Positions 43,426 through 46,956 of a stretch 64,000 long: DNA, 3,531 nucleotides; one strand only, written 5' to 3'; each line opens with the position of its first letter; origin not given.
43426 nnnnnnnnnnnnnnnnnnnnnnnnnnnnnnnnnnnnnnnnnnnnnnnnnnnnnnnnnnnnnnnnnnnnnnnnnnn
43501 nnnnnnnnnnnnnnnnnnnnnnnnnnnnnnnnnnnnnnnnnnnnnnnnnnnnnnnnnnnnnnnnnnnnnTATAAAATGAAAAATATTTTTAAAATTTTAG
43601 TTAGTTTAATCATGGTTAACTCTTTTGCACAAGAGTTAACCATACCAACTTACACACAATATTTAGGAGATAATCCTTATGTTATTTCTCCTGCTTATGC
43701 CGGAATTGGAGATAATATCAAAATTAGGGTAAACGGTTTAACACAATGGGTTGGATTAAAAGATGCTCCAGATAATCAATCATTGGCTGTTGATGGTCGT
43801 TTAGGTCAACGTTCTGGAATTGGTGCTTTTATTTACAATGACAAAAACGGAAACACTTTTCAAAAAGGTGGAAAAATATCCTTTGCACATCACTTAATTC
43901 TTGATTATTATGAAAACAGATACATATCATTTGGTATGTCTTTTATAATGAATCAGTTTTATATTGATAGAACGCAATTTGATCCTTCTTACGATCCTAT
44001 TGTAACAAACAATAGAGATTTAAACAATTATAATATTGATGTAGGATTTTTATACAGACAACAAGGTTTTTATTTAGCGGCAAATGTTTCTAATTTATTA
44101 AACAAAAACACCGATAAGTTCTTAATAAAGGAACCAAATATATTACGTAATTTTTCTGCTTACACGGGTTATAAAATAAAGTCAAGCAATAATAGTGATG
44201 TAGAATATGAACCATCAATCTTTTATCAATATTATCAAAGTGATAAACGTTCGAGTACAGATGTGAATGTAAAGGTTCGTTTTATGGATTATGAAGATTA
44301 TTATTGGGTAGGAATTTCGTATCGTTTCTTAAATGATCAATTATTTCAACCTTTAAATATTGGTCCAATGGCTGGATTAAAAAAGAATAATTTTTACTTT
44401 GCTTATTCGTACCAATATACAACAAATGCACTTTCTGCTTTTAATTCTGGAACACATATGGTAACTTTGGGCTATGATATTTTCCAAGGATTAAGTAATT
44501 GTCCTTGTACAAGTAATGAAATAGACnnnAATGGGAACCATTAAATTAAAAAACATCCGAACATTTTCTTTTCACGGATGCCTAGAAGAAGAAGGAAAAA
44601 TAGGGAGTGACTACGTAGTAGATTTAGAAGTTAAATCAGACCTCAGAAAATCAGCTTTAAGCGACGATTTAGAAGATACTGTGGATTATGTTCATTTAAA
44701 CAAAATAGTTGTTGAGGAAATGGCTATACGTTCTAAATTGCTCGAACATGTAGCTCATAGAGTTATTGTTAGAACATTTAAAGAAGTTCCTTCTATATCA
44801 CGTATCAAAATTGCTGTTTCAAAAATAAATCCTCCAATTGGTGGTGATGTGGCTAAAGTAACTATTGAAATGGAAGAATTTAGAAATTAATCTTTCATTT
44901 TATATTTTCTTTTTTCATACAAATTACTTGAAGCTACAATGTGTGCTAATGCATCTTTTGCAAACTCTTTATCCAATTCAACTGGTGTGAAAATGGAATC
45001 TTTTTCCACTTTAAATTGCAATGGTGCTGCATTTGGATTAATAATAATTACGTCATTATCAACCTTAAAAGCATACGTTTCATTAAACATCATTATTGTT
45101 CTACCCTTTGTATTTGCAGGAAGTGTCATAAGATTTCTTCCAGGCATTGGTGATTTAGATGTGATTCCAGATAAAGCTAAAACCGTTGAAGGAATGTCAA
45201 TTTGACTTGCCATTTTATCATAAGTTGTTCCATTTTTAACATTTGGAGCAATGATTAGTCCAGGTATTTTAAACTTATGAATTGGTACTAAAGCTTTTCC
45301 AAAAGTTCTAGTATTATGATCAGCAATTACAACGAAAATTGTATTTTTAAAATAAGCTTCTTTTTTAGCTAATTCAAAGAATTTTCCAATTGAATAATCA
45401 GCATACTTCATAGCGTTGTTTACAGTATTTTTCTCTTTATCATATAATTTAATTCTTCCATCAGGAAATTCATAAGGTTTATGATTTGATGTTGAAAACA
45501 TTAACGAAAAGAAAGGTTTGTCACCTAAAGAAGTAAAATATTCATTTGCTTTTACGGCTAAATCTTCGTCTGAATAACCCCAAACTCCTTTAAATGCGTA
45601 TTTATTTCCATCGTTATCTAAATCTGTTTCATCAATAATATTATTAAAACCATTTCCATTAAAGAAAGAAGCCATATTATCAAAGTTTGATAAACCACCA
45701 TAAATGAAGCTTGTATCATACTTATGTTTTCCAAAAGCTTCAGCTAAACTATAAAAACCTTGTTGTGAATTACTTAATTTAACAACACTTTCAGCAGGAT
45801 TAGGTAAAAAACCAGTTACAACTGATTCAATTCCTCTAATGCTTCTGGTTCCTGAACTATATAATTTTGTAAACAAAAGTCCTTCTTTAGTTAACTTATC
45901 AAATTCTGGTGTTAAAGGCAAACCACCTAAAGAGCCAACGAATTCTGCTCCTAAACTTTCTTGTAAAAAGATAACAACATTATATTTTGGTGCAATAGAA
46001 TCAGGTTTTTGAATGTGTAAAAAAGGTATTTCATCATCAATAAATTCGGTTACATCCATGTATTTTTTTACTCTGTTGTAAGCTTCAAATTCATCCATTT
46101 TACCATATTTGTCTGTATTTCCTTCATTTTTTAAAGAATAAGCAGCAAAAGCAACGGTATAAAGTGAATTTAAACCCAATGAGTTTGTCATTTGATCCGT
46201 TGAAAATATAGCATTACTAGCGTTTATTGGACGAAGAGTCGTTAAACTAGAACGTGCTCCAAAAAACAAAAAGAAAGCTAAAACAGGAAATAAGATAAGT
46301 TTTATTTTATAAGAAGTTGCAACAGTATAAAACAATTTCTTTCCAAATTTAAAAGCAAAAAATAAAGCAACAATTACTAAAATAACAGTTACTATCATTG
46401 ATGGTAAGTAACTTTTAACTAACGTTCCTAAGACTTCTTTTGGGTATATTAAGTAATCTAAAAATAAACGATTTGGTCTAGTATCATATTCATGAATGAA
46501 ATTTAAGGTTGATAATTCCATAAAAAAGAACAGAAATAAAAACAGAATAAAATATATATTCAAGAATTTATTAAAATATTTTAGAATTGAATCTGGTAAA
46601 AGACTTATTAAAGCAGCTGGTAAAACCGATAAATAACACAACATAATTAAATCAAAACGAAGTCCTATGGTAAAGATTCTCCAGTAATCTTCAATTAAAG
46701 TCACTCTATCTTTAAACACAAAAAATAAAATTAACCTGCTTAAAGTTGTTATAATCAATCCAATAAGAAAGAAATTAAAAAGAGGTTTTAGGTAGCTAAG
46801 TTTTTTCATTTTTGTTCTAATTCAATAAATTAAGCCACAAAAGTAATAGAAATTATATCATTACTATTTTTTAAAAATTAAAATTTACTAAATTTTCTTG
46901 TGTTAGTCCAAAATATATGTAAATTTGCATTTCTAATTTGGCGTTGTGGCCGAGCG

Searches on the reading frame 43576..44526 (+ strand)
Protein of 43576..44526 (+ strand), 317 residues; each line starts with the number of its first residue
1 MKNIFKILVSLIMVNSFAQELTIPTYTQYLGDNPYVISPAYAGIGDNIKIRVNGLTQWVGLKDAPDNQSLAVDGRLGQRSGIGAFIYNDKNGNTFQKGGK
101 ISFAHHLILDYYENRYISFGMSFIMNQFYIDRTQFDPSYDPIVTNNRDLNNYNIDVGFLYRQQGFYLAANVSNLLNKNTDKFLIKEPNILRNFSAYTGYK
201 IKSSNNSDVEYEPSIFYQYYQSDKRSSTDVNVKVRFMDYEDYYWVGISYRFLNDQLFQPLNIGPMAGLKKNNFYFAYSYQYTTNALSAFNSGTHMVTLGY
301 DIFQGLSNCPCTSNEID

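Call 6: search_protein_families(library=pfam, proteins=[window:43576-44526:+])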
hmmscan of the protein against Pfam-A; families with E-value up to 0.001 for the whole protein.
window:43576-44526:+ (317 aa): 1 family
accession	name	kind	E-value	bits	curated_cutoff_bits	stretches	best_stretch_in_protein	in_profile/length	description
PF11751.14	PorP_SprF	-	1.2e-70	238.7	22.3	1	19-300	2-273/273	Type IX secretion system membrane protein PorP/SprF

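Call 8: search_protein_families(library=ncbifam, proteins=[window:43576-44526:+], max_evalue=0.01)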
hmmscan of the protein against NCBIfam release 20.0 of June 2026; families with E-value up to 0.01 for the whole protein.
window:43576-44526:+ (317 aa): 1 family
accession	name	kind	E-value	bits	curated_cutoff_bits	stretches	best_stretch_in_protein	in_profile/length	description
TIGR03519.1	T9SS_PorP_fam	subfamily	1.2e-59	202.2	90.55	1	1-302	1-292/292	PorP/SprF family type IX secretion system membrane protein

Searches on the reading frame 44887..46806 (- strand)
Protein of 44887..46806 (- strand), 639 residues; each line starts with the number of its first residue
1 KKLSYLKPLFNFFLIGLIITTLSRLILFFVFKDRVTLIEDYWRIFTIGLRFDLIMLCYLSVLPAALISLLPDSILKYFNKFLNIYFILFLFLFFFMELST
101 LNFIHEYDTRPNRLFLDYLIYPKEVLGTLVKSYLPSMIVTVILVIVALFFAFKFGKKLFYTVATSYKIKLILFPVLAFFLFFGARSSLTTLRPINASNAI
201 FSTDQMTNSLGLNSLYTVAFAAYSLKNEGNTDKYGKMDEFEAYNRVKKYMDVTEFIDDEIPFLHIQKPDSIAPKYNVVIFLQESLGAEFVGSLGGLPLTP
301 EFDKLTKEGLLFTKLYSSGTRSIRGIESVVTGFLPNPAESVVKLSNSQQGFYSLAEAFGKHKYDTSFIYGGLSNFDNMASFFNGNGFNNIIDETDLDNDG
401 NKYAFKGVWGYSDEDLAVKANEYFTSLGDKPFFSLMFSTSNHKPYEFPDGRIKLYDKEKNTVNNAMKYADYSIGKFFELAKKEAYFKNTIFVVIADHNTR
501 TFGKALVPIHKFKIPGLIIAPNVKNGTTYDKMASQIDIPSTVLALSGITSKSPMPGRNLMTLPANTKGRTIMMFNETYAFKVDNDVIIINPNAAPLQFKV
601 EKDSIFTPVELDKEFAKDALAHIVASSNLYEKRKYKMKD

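Call 6: search_protein_families(library=pfam, proteins=[window:44887-46806:-])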
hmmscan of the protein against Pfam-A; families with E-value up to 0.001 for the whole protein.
window:44887-46806:- (639 aa): 2 families
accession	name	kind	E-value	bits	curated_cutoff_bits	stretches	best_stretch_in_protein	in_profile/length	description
PF00884.28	Sulfatase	-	1.3e-44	153.2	25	1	276-548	2-301/301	Sulfatase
PF16347.10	SGSH_C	-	0.00093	19.8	29.3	0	502-568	6-73/154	N-sulphoglucosamine sulphohydrolase, C-terminal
